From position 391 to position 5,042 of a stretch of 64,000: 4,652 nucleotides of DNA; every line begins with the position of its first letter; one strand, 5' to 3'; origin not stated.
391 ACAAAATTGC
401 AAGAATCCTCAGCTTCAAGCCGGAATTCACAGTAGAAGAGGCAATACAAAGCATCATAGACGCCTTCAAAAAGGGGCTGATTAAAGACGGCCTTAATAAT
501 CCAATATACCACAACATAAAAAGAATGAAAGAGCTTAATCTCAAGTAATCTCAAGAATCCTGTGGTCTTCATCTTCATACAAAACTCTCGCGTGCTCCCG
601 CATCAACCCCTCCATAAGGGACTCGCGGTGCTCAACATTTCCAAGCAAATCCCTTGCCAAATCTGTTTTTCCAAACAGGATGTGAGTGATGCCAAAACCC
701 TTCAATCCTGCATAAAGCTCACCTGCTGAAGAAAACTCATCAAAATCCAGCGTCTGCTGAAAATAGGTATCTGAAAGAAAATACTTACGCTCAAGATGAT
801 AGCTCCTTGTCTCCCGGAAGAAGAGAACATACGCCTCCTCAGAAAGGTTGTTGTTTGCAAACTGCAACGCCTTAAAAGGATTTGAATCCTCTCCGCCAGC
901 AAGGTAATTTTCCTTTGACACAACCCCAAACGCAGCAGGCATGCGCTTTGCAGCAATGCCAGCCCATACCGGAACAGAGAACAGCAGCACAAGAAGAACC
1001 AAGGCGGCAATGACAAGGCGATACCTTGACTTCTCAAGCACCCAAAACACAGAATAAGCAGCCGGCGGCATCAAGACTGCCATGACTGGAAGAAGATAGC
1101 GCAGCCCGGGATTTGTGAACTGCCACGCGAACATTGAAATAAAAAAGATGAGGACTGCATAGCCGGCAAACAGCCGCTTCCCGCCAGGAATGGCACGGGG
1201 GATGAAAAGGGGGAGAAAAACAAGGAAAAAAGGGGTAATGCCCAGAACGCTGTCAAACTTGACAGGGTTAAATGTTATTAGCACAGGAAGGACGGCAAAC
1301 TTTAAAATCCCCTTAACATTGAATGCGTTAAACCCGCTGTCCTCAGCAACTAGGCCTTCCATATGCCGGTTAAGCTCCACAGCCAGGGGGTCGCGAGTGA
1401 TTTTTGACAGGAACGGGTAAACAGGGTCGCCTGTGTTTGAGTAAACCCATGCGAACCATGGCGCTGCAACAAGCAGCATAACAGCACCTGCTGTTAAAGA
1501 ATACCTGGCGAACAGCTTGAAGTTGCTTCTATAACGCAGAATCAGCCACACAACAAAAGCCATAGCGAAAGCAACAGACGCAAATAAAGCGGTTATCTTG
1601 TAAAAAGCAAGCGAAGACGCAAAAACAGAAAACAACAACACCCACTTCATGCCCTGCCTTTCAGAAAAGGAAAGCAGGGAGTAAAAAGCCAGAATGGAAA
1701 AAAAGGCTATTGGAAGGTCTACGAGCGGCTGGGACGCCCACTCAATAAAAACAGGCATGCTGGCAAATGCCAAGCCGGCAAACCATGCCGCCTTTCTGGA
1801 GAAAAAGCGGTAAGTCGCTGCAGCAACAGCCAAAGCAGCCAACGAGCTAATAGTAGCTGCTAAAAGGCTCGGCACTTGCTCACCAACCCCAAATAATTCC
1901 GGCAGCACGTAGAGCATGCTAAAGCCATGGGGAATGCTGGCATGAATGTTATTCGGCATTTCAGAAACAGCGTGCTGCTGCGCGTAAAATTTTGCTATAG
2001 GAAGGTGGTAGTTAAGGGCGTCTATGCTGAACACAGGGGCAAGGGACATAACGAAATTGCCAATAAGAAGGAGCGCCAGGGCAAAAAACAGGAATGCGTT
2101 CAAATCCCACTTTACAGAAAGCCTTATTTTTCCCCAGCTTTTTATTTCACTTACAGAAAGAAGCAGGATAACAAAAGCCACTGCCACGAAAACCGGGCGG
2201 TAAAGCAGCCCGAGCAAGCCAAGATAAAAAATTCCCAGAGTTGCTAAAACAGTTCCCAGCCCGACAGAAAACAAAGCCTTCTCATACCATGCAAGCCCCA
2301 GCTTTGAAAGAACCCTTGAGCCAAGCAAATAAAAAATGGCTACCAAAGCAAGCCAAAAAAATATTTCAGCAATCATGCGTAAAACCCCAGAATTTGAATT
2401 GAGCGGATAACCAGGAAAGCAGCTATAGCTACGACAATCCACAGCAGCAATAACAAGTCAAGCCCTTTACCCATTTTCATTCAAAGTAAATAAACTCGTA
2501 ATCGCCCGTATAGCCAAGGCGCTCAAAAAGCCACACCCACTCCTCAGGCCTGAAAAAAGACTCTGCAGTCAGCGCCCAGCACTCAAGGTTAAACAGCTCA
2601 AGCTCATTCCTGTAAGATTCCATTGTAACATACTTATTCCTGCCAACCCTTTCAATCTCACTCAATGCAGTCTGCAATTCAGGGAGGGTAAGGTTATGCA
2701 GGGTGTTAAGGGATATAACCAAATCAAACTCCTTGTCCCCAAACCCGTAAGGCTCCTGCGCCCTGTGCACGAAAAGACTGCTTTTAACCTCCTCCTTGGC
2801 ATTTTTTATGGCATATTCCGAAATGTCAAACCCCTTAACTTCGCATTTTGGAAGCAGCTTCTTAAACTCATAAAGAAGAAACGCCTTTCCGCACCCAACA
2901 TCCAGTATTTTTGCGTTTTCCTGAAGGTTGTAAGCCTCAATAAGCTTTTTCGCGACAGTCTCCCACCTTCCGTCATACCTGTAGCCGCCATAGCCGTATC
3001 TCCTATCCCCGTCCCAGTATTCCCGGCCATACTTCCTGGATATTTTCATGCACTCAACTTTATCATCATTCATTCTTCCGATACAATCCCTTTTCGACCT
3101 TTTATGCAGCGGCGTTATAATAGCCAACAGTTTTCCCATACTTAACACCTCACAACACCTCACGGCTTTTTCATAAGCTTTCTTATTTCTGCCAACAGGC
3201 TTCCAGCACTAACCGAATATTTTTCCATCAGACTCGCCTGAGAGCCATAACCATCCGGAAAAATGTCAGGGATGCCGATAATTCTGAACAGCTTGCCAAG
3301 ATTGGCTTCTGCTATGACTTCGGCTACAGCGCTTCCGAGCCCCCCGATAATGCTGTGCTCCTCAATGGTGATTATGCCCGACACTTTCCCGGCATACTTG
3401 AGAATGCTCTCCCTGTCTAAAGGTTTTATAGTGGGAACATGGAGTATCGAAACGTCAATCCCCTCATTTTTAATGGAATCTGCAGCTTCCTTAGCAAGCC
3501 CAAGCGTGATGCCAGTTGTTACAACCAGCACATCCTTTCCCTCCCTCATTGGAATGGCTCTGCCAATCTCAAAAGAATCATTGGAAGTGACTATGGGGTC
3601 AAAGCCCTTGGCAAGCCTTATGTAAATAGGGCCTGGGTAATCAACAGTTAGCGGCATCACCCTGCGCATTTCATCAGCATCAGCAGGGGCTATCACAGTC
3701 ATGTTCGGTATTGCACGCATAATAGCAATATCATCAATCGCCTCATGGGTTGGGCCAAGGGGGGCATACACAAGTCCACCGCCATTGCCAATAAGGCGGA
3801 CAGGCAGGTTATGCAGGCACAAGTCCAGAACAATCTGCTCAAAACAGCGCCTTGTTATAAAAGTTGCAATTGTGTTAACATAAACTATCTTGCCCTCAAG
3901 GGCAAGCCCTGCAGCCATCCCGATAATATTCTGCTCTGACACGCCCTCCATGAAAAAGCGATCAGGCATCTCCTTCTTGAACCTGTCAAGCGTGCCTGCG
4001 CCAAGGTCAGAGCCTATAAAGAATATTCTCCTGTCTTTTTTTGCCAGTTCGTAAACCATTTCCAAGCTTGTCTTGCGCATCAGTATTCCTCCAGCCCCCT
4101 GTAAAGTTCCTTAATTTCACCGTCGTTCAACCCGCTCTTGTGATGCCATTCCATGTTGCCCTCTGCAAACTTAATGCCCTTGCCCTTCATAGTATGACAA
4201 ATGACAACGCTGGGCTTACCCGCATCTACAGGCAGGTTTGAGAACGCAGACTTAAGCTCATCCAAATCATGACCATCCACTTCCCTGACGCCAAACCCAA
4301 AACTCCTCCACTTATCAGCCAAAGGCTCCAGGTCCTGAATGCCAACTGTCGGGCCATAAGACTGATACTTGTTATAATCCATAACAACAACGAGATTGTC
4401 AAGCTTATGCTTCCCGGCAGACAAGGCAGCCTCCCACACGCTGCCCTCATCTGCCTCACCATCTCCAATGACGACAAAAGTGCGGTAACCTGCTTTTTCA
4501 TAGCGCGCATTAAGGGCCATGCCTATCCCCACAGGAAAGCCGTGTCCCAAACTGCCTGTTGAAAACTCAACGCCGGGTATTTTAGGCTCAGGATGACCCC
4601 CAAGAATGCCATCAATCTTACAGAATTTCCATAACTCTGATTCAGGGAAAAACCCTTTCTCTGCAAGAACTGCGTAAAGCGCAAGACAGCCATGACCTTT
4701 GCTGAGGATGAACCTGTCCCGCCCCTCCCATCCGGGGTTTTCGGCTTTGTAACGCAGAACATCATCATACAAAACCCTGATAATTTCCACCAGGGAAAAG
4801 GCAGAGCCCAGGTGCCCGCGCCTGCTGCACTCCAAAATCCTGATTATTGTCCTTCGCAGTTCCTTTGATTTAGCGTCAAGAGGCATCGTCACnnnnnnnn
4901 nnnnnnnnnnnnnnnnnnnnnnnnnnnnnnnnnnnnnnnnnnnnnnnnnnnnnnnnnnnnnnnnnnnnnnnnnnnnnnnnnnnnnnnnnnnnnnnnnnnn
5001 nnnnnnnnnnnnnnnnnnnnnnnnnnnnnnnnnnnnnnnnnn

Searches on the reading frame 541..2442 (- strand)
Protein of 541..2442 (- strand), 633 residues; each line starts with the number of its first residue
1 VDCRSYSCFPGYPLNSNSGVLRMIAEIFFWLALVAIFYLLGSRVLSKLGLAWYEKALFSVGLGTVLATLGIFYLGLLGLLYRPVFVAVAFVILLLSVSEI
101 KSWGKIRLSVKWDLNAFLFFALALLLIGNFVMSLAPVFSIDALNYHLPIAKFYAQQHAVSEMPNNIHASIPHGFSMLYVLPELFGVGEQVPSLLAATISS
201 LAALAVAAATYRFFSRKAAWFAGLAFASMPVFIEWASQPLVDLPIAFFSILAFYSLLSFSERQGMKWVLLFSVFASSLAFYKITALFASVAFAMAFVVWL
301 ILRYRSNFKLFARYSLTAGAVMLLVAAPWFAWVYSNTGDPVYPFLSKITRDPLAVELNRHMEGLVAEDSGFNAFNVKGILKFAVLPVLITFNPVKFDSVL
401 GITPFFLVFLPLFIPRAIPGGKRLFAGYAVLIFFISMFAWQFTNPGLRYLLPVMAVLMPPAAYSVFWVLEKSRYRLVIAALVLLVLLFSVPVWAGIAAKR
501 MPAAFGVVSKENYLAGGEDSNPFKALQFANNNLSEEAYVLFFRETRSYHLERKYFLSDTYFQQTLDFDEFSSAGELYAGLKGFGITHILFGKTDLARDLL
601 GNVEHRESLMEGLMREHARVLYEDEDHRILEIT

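Call 8: search_protein_families(library=pfam, proteins=[window:541-2442:-], max_evalue=0.001)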
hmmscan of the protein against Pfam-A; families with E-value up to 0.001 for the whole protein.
window:541-2442:- (633 aa): 1 family
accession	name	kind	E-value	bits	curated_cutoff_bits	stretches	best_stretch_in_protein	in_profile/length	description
PF13231.12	PMT_2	-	2.6e-07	31.4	26.1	1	181-332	14-160/160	Dolichyl-phosphate-mannose-protein mannosyltransferase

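Call 63: find_encoding_contigs(protein=window:541-2442:-, flank=10000, max_places=2)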
Protein window:541-2442:- (633 aa): no gene with exactly this product is on record in the collection.

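Call 69: search_protein_families(library=ncbifam, proteins=[window:541-2442:-], max_evalue=0.0001)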
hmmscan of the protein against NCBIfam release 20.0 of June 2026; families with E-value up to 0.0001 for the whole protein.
window:541-2442:- (633 aa): 1 family
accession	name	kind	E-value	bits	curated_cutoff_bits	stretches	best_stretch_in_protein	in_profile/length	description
NF047510.1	LIC_10190_fam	subfamily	2.9e-09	36.2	100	1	26-451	3-423/424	LIC_10190 family membrane protein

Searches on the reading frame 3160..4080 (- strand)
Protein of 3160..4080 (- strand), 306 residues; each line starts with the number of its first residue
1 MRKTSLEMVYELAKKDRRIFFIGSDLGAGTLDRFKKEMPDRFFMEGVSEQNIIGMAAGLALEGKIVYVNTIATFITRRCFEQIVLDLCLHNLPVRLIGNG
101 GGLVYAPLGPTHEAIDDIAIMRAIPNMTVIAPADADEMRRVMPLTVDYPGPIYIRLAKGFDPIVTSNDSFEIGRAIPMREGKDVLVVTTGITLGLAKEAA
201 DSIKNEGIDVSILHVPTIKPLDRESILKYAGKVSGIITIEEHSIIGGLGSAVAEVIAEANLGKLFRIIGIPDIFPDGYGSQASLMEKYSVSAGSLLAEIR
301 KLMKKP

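Call 8: search_protein_families(library=pfam, proteins=[window:3160-4080:-], max_evalue=0.001)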
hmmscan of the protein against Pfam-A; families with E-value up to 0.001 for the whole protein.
window:3160-4080:- (306 aa): 3 families
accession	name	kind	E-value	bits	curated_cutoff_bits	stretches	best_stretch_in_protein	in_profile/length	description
PF02779.29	Transket_pyr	-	3.7e-32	111.8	27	1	1-158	5-169/174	Transketolase, pyrimidine binding domain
PF02780.25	Transketolase_C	-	1e-25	90.4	25.9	1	174-279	2-109/124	Transketolase, C-terminal domain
PF17147.9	PFOR_II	-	1e-08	35.9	27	1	183-260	2-79/102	Pyruvate:ferredoxin oxidoreductase core domain II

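Call 65: find_encoding_contigs(protein=window:3160-4080:-, flank=10000, max_places=3)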
Protein window:3160-4080:- (306 aa): 8 contigs read that carry it; 3 places shown.
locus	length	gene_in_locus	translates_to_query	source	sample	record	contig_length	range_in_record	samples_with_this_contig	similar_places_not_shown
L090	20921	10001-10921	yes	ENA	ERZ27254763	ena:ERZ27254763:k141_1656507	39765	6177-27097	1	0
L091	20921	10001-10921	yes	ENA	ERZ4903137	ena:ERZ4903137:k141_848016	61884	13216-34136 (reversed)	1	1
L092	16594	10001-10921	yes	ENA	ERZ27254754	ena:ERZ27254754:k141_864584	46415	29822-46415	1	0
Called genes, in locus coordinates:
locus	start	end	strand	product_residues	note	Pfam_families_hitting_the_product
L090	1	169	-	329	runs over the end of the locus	PF01370:Epimerase, PF02719:Polysacc_synt_2 (weak), PF04321:RmlD_sub_bind, PF07993:NAD_binding_4 (weak), PF16363:GDP_Man_Dehyd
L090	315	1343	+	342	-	PF08240:ADH_N, PF00107:ADH_zinc_N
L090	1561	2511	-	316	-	PF00551:Formyl_trans_N, PF02911:Formyl_trans_C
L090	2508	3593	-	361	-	PF01041:DegT_DnrJ_EryC1, PF00155:Aminotran_1_2 (faint), PF01212:Beta_elim_lyase (weak)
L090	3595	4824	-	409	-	PF08421:Methyltransf_13, PF13489:Methyltransf_23, PF08241:Methyltransf_11 (weak), PF08242:Methyltransf_12, PF08484:Methyltransf_14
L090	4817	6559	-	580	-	PF08421:Methyltransf_13, PF13489:Methyltransf_23, PF08484:Methyltransf_14, PF19480:DUF6016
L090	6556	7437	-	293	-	PF01370:Epimerase, PF04321:RmlD_sub_bind, PF07993:NAD_binding_4 (faint), PF13460:NAD_binding_10 (weak), PF01073:3Beta_HSD, PF16363:GDP_Man_Dehyd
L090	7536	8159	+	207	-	-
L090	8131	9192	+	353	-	PF01636:APH (weak)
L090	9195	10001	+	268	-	PF00456:Transketolase_N, PF13292:DXP_synthase_N, PF00676:E1_dh (weak)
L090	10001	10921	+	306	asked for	PF02779:Transket_pyr, PF02780:Transketolase_C, PF17147:PFOR_II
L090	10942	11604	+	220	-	PF13489:Methyltransf_23, PF05175:MTS (weak), PF07021:MetW (weak), PF13847:Methyltransf_31, PF08241:Methyltransf_11, PF08242:Methyltransf_12, PF13649:Methyltransf_25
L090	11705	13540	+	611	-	PF26626:DUF8201 (weak), PF13231:PMT_2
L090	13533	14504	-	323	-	PF01073:3Beta_HSD, PF01370:Epimerase, PF02719:Polysacc_synt_2, PF04321:RmlD_sub_bind, PF05368:NmrA, PF07993:NAD_binding_4 (faint), PF13460:NAD_binding_10, PF16363:GDP_Man_Dehyd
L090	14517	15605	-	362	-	PF01370:Epimerase, PF02719:Polysacc_synt_2, PF04321:RmlD_sub_bind, PF01073:3Beta_HSD, PF13460:NAD_binding_10 (weak), PF16363:GDP_Man_Dehyd, PF07993:NAD_binding_4 (weak)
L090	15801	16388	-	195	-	PF13580:SIS_2, PF01380:SIS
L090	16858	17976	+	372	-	PF17244:CDC24_OB3 (weak), PF01336:tRNA_anti-codon (weak), PF08646:Rep_fac-A_C (weak)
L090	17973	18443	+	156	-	PF04307:YdjM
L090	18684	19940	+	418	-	-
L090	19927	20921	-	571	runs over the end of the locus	PF03901:Glyco_transf_22 (faint), PF13231:PMT_2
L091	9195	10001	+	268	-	PF00456:Transketolase_N, PF13292:DXP_synthase_N, PF00676:E1_dh (weak)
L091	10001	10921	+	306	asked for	PF02779:Transket_pyr, PF02780:Transketolase_C, PF17147:PFOR_II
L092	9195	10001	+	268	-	PF00456:Transketolase_N, PF13292:DXP_synthase_N, PF00676:E1_dh (weak)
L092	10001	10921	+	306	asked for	PF02779:Transket_pyr, PF02780:Transketolase_C, PF17147:PFOR_II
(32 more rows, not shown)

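Call 66: search_protein_families(library=ncbifam, proteins=[L090:15801-16388:-, L090:14517-15605:-, L090:13533-14504:-], max_evalue=0.000001)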
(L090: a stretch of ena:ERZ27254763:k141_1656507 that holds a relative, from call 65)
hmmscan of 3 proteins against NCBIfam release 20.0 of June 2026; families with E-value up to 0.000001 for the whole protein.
L090:15801-16388:- (195 aa): 9 families
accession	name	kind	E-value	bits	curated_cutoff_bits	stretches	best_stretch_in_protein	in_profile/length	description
TIGR00441.1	gmhA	equivalog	1.1e-34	119.7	209.45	1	29-182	2-150/154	D-sedoheptulose 7-phosphate isomerase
NF010546.0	PRK13936.1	equivalog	2e-34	119.1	276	1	9-187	15-190/197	phosphoheptose isomerase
NF001628.0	PRK00414.1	equivalog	6.1e-28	97.7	265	1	17-188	23-189/192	D-sedoheptulose 7-phosphate isomerase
NF010547.0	PRK13938.1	equivalog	1.2e-24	87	320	1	22-186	29-188/196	D-sedoheptulose 7-phosphate isomerase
NF008138.0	PRK10886.1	equivalog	1.3e-21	77.2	352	1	21-177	24-178/196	DnaA initiator-associating protein DiaA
TIGR03127.2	RuMP_HxlB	equivalog_domain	9.1e-08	32.2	160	0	109-164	70-125/178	6-phospho-3-hexuloisomerase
NF008458.0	PRK11337.1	equivalog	4.7e-07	29.1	378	0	107-154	184-231/293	MurR/RpiR family transcriptional regulator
NF041755.1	RuMP_HxlAB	equivalog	5.7e-07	28.8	500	0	109-170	286-348/391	bifunctional 3-hexulose-6-phosphate synthase/6-phospho-3-hexuloisomerase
NF040776.2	AlsR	equivalog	8.4e-07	28.2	400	0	107-145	172-210/279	transcriptional repressor AlsR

L090:14517-15605:- (362 aa): 24 families
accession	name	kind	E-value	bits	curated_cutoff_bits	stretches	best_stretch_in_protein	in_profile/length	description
TIGR01179.1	galE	equivalog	4.6e-50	170.3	262.3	1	35-321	3-315/332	UDP-glucose 4-epimerase GalE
TIGR04180.1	EDH_00030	hypoth_equivalog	1.3e-45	155.8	475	1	35-287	2-258/297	NAD-dependent 4,6-dehydratase LegB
NF011728.1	PRK15181.1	equivalog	9.6e-42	143.2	760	1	33-328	17-334/348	Vi polysaccharide biosynthesis UDP-N-acetylglucosaminuronic acid C-4 epimerase TviC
TIGR01181.1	dTDP_gluc_dehyt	equivalog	7.5e-41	140.3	365.1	1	34-328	2-308/321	dTDP-glucose 4,6-dehydratase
TIGR02197.1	heptose_epim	equivalog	5e-38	131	274.6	1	35-330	2-312/316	ADP-glyceromanno-heptose 6-epimerase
NF007956.0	PRK10675.1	subfamily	1e-29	103.7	394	1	32-334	1-328/338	UDP-glucose 4-epimerase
NF007490.0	PRK10084.1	subfamily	1.2e-24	87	649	2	164-342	157-342/361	dTDP-glucose 4,6-dehydratase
NF007582.0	PRK10217.1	equivalog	7e-22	78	698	1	33-325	3-325/355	dTDP-glucose 4,6-dehydratase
NF042422.1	oxyalk_red_OleD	equivalog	2.1e-21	76.6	580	1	32-263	1-220/329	2-alkyl-3-oxoalkanoate reductase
NF008872.0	PRK11908.1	equivalog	3.7e-20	72.2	294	1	32-285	2-268/349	bifunctional UDP-4-keto-pentose/UDP-xylose synthase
NF008360.0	PRK11150.1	equivalog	1.2e-19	70.7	452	1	35-282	3-248/310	ADP-glyceromanno-heptose 6-epimerase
NF005998.1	PRK08125.1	equivalog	1.2e-19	70.2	777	1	25-284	309-581/649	bifunctional UDP-4-amino-4-deoxy-L-arabinose formyltransferase/UDP-glucuronic acid oxidase ArnA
TIGR01472.1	gmd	equivalog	2e-19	70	415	1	33-280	2-260/342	GDP-mannose 4,6-dehydratase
NF043036.1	ErythonDh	equivalog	1.5e-15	57.2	325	1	32-190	1-165/321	D-erythronate dehydrogenase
TIGR03466.1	HpnA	hypoth_equivalog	1.7e-15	56.8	367.65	1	32-197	1-163/327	hopanoid-associated sugar epimerase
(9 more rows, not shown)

L090:13533-14504:- (323 aa): 24 families
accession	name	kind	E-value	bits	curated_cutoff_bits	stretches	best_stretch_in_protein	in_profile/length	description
TIGR01179.1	galE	equivalog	7.1e-33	113.8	262.3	1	2-292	1-320/332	UDP-glucose 4-epimerase GalE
TIGR01181.1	dTDP_gluc_dehyt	equivalog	7.1e-26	91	365.1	1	2-297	1-311/321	dTDP-glucose 4,6-dehydratase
TIGR02197.1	heptose_epim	equivalog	8.7e-26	90.8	274.6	1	3-296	1-312/316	ADP-glyceromanno-heptose 6-epimerase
TIGR04180.1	EDH_00030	hypoth_equivalog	4.3e-23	81.8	475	1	3-271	1-274/297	NAD-dependent 4,6-dehydratase LegB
TIGR03466.1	HpnA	hypoth_equivalog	3e-22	79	367.65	1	1-288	1-284/327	hopanoid-associated sugar epimerase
NF043036.1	ErythonDh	equivalog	3.9e-21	75.6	325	1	1-150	1-158/321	D-erythronate dehydrogenase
NF007956.0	PRK10675.1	subfamily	4.8e-18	65.4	394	1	1-160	1-171/338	UDP-glucose 4-epimerase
NF042422.1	oxyalk_red_OleD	equivalog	9.8e-16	58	580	1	1-136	1-127/329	2-alkyl-3-oxoalkanoate reductase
NF011728.1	PRK15181.1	equivalog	7.3e-15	54.8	760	1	3-145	18-169/348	Vi polysaccharide biosynthesis UDP-N-acetylglucosaminuronic acid C-4 epimerase TviC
TIGR01214.1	rmlD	equivalog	6.6e-14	51.7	224.05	1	2-254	1-230/285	dTDP-4-dehydrorhamnose reductase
TIGR04130.1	FnlA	equivalog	2.9e-12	46.2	730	1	3-122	7-130/337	UDP-N-acetylglucosamine 4,6-dehydratase/5-epimerase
NF008872.0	PRK11908.1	equivalog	6e-12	45.3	294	1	1-134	2-135/349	bifunctional UDP-4-keto-pentose/UDP-xylose synthase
NF041015.1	UDPsulfquin_syn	equivalog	2.3e-11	43.3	575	1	179-297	238-363/384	UDP-sulfoquinovose synthase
TIGR03589.1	PseB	equivalog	3.2e-11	42.8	407.75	1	2-116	6-124/324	UDP-N-acetylglucosamine 4,6-dehydratase (inverting)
NF042423.1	oxyalk_red_Shew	equivalog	5.2e-11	42.2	580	1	2-169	10-176/331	2-alkyl-3-oxoalkanoate reductase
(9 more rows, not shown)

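Call 69: search_protein_families(library=ncbifam, proteins=[window:3160-4080:-], max_evalue=0.0001)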
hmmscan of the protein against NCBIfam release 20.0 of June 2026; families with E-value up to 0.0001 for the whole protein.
window:3160-4080:- (306 aa): 11 families
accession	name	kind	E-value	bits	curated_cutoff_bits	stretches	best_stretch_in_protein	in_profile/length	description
NF004559.0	PRK05899.2-5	equivalog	7e-57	193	488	1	10-304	329-625/627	transketolase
TIGR00204.1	dxs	equivalog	3.4e-54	184.4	465.95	1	7-303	318-615/616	1-deoxy-D-xylulose-5-phosphate synthase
NF003933.0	PRK05444.2-2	equivalog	1.2e-38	133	395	1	11-303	305-605/606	1-deoxy-D-xylulose-5-phosphate synthase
NF004556.0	PRK05899.2-2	equivalog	1.6e-32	112.6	575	1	16-303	345-638/639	transketolase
NF008968.0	PRK12315.1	subfamily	4.9e-32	111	510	1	6-303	286-581/582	1-deoxy-D-xylulose-5-phosphate synthase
NF006667.0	PRK09212.1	subfamily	1.8e-21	76.4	321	1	13-264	18-284/327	pyruvate dehydrogenase complex E1 component subunit beta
NF008854.0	PRK11892.1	equivalog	1.7e-16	60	454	1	121-260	275-419/464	pyruvate dehydrogenase complex E1 component subunit beta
NF004558.0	PRK05899.2-4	equivalog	1.6e-14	53.3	788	1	31-243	382-600/651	transketolase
TIGR00232.1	tktlase_bact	equivalog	4.8e-14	51.6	682.25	1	32-225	382-584/654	transketolase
NF006412.0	PRK08659.1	equivalog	4.9e-06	26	411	1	179-255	272-346/378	2-oxoacid:acceptor oxidoreductase subunit alpha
TIGR03710.1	OAFO_sf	subfamily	7.8e-06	24.7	482.75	1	180-241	462-522/561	2-oxoacid:acceptor oxidoreductase subunit alpha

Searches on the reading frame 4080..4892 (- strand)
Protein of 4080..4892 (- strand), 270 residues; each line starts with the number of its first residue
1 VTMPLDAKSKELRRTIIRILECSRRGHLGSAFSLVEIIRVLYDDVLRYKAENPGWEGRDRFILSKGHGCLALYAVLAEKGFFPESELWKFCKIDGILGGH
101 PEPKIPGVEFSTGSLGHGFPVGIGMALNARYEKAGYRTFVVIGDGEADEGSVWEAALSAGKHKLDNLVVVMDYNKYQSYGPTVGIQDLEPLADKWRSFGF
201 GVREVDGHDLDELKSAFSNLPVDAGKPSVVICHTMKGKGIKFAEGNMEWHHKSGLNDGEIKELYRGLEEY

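Call 8: search_protein_families(library=pfam, proteins=[window:4080-4892:-], max_evalue=0.001)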
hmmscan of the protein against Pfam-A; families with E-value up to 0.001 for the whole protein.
window:4080-4892:- (270 aa): 5 families
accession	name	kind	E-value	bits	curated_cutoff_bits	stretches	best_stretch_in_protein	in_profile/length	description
PF00456.26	Transketolase_N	-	1.8e-43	149.2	22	1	17-263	14-271/334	Transketolase, thiamine diphosphate binding domain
PF13292.11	DXP_synthase_N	-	1.5e-10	41.3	21.2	1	6-184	19-180/274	1-deoxy-D-xylulose-5-phosphate synthase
PF00676.26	E1_dh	-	4.7e-06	26.2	22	1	113-216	101-203/300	Dehydrogenase E1 component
PF09364.15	XFP_N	-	2.8e-05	23.6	23.7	1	91-217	118-244/364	XFP N-terminal domain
PF02775.26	TPP_enzyme_C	-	0.00085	19.6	21.9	0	112-177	27-86/151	Thiamine pyrophosphate enzyme, C-terminal TPP binding domain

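Call 69: search_protein_families(library=ncbifam, proteins=[window:4080-4892:-], max_evalue=0.0001)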
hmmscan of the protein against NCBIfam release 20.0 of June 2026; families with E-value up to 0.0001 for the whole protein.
window:4080-4892:- (270 aa): 13 families
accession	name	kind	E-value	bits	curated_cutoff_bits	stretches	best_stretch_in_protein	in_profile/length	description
NF004559.0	PRK05899.2-5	equivalog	2.7e-77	260.4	488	1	4-257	17-269/627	transketolase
NF004556.0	PRK05899.2-2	equivalog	2.1e-55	188.2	575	1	6-260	18-269/639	transketolase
TIGR00232.1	tktlase_bact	equivalog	4.2e-44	151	682.25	1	18-263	13-269/654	transketolase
NF004558.0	PRK05899.2-4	equivalog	5.7e-39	134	788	1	17-264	15-267/651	transketolase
TIGR00204.1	dxs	equivalog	7.4e-14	51.2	465.95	1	5-174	18-172/616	1-deoxy-D-xylulose-5-phosphate synthase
TIGR00759.1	aceE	equivalog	4.5e-13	48.1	859.9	1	26-184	102-267/885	pyruvate dehydrogenase (acetyl-transferring), homodimeric type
TIGR03186.1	AKGDH_not_PDH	exception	8.6e-12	44.1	1408.3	1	26-184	102-267/889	alpha-ketoglutarate dehydrogenase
TIGR03182.1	PDH_E1_alph_y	equivalog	1.8e-10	40.2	393.85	1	113-221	110-217/315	pyruvate dehydrogenase (acetyl-transferring) E1 component subunit alpha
NF003933.0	PRK05444.2-2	equivalog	2.6e-08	32.9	395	1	6-251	26-265/606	1-deoxy-D-xylulose-5-phosphate synthase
NF008968.0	PRK12315.1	subfamily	2.9e-08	32.5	510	1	122-252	123-261/582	1-deoxy-D-xylulose-5-phosphate synthase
NF003616.0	PRK05261.1-1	subfamily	4.5e-08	31.8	777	1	89-206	118-234/788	phosphoketolase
TIGR03181.1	PDH_E1_alph_x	equivalog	3.2e-07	29.5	411.35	1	116-210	125-218/341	pyruvate dehydrogenase (acetyl-transferring) E1 component subunit alpha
NF005485.1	PRK07092.1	equivalog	4.3e-05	22.5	493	1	111-188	394-468/523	benzoylformate decarboxylase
